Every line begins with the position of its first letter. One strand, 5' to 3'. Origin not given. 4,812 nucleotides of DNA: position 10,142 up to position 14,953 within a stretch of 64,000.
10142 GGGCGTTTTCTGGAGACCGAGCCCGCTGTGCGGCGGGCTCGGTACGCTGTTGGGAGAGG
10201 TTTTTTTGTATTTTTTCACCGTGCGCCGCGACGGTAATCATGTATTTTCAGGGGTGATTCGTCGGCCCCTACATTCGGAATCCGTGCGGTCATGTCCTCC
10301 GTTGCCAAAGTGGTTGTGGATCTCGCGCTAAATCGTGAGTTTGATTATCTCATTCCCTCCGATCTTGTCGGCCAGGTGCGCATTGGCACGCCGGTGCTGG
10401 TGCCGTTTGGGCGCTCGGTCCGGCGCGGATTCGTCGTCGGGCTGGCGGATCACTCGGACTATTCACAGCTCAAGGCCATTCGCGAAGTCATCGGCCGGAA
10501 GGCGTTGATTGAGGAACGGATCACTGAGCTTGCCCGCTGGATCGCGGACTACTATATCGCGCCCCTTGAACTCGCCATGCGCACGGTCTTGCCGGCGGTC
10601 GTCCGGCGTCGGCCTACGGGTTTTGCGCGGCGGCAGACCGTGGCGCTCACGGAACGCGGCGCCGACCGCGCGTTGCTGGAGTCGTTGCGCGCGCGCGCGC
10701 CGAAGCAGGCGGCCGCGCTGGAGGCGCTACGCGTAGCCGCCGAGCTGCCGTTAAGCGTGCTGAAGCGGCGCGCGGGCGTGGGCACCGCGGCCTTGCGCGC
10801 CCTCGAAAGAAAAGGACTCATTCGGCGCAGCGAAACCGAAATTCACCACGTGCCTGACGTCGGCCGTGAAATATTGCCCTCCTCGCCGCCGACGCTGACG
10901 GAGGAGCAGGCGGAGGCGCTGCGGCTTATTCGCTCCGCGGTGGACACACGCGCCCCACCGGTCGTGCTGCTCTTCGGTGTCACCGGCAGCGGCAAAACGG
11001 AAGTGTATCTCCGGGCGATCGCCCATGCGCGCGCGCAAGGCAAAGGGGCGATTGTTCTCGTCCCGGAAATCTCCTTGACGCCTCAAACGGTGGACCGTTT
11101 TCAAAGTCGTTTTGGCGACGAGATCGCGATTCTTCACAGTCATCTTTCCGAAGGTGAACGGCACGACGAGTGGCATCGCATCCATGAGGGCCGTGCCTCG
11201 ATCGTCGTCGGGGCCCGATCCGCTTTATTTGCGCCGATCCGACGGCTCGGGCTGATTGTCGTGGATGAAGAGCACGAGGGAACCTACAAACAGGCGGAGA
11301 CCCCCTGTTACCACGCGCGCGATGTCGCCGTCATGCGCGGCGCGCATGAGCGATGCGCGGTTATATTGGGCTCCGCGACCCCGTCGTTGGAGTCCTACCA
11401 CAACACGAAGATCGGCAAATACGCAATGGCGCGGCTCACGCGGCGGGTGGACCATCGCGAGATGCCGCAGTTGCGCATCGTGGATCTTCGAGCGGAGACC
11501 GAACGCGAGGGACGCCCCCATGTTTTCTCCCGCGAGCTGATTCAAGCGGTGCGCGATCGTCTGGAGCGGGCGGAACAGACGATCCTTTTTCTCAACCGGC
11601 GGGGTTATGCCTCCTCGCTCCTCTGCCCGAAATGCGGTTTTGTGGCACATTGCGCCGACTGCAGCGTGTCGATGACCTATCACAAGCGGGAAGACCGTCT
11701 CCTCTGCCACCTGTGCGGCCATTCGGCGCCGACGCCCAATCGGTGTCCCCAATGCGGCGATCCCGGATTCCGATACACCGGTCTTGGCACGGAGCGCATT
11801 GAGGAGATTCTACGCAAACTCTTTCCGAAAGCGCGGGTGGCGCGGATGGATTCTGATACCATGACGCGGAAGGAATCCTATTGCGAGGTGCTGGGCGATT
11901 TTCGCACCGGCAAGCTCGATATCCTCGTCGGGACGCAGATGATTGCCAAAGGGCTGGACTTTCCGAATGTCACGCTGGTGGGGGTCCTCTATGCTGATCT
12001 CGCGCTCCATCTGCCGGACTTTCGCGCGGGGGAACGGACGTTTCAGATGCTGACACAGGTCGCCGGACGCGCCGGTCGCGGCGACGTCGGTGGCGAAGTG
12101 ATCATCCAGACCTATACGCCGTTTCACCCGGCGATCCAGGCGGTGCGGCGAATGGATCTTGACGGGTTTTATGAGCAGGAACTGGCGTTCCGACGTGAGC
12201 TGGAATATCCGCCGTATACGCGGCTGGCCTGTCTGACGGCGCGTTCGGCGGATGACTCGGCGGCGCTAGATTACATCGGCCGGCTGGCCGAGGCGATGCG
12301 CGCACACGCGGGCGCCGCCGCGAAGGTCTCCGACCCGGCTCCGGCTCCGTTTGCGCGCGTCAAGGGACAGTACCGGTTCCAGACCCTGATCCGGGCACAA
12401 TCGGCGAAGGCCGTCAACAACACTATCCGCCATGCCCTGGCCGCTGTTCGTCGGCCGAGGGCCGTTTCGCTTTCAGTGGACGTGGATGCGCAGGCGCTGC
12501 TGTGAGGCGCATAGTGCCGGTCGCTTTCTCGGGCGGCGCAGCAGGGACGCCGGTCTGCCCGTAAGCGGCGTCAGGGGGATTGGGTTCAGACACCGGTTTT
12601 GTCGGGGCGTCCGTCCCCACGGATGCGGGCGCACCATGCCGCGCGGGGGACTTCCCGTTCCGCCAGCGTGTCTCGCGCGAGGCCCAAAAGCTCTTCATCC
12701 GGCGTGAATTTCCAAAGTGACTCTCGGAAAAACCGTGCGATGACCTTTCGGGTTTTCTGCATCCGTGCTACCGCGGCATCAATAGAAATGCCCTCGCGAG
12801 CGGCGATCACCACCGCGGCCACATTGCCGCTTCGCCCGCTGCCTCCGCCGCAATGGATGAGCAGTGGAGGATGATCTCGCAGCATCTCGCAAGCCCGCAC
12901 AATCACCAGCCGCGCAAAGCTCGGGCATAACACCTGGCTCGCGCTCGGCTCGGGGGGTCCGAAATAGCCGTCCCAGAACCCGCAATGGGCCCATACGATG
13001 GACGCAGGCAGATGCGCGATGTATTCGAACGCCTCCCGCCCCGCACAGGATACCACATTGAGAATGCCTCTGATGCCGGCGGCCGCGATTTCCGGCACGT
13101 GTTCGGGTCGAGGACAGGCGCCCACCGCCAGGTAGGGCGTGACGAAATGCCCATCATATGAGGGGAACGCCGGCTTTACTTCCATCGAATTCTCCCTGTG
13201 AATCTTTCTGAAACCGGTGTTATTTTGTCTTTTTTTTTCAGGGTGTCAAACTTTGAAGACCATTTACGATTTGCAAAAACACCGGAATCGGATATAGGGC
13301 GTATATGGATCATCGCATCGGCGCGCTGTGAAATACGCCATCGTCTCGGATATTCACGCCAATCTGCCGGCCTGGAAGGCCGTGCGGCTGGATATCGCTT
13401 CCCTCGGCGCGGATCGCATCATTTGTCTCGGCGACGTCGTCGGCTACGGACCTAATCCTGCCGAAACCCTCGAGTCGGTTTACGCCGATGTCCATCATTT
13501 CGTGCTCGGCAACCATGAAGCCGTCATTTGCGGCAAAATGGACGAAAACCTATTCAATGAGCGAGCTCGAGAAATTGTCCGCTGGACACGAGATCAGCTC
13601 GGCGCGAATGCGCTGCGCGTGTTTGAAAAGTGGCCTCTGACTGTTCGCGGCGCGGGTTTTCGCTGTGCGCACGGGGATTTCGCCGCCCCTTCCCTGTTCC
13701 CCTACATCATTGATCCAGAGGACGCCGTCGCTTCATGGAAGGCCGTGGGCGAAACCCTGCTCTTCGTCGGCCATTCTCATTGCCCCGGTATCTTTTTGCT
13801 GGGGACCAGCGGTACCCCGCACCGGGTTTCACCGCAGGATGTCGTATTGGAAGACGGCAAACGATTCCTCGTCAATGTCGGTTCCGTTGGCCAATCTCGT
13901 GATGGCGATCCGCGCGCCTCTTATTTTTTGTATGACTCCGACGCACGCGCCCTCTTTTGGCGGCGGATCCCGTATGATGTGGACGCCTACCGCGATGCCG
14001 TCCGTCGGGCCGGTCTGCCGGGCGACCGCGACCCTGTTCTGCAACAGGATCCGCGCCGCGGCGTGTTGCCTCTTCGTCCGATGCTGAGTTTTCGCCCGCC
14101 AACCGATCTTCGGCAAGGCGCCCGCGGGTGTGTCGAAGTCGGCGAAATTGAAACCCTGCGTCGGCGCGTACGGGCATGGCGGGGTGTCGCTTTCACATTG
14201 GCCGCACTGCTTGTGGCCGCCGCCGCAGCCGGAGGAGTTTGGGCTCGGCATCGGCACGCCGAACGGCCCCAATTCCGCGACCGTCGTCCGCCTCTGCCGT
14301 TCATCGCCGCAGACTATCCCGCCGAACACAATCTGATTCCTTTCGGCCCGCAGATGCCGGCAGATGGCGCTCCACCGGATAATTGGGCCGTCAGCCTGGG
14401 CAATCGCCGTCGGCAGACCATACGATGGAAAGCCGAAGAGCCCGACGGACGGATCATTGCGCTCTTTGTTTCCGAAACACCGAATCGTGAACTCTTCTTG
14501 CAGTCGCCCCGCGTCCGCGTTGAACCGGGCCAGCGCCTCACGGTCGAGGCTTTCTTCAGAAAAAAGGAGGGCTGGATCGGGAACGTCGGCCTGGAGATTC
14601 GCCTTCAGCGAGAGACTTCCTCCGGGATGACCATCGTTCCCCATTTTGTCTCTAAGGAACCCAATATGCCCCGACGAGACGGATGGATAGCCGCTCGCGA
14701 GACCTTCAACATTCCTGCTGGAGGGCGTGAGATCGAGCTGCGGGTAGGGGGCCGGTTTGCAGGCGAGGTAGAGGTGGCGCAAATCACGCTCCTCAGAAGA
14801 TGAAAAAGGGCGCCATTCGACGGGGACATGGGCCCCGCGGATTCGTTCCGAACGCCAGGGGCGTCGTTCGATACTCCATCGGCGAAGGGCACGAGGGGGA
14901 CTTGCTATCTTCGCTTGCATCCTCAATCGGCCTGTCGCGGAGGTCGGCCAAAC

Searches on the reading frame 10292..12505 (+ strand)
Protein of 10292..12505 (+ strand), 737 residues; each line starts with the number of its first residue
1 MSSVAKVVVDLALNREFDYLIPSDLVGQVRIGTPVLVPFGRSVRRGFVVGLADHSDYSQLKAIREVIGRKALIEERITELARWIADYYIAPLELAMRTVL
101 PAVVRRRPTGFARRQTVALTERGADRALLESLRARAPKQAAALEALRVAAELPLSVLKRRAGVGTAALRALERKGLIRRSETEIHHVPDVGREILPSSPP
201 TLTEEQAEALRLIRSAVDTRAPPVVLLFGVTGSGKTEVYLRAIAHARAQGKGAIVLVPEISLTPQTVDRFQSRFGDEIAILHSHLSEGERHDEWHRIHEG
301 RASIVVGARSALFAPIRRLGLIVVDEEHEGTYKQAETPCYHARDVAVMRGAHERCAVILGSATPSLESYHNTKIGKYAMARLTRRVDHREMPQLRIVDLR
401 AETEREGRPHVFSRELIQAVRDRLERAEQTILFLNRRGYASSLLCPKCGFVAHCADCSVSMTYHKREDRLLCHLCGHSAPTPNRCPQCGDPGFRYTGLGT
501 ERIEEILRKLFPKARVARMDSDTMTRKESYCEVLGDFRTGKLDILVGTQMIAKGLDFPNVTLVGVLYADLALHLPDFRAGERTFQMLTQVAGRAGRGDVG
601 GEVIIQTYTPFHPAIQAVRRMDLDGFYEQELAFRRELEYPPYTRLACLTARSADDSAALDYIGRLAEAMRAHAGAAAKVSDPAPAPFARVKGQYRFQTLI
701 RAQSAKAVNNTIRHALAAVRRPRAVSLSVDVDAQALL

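Call 21: search_protein_families(library=pfam, proteins=[window:10292-12505:+], max_evalue=0.00001)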
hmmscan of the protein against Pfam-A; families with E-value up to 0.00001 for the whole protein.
window:10292-12505:+ (737 aa): 6 families
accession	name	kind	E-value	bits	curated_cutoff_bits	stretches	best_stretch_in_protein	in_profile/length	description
PF17764.6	PriA_3primeBD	-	5.3e-25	87.5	22.7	1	6-101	1-96/96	3'DNA-binding domain (3'BD)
PF00270.35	DEAD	-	5.3e-19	69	26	1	224-369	16-164/167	DEAD/DEAH box helicase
PF18074.6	PriA_C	-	4.7e-18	66.2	26.9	1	641-732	1-94/95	Primosomal protein N C-terminal domain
PF04851.21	ResIII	-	2.9e-16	60.3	22.5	1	202-365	4-163/164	Type III restriction enzyme, res subunit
PF00271.37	Helicase_C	-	9e-14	52.1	23.5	1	501-596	26-108/110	Helicase conserved C-terminal domain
PF18319.7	Zn_ribbon_PriA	-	2.5e-09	37.4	26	1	454-480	1-27/27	PriA DNA helicase Cys-rich region (CRR) domain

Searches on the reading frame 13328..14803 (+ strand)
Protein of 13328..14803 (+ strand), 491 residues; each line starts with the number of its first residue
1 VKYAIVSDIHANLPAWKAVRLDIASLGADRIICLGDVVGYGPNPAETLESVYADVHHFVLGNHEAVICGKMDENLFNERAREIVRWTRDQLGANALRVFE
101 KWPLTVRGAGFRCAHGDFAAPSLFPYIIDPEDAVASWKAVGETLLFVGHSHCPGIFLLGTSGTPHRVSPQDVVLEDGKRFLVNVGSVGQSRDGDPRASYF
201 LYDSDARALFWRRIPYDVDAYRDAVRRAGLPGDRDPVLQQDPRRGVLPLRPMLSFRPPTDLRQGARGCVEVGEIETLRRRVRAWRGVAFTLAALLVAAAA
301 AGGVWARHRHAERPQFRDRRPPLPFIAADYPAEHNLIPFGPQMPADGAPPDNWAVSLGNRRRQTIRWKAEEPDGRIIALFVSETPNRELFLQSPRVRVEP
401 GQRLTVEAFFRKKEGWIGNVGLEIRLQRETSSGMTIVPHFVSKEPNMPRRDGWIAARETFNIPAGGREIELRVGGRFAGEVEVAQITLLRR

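Call 21: search_protein_families(library=pfam, proteins=[window:13328-14803:+], max_evalue=0.00001)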
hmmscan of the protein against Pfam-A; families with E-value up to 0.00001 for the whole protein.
window:13328-14803:+ (491 aa): 2 families
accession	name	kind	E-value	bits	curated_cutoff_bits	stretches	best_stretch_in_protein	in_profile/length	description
PF12850.12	Metallophos_2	-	1.8e-14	54.5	27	1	1-205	1-152/154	Calcineurin-like phosphoesterase superfamily domain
PF00149.33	Metallophos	-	3.4e-11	44.4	21.5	1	1-117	1-116/191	Calcineurin-like phosphoesterase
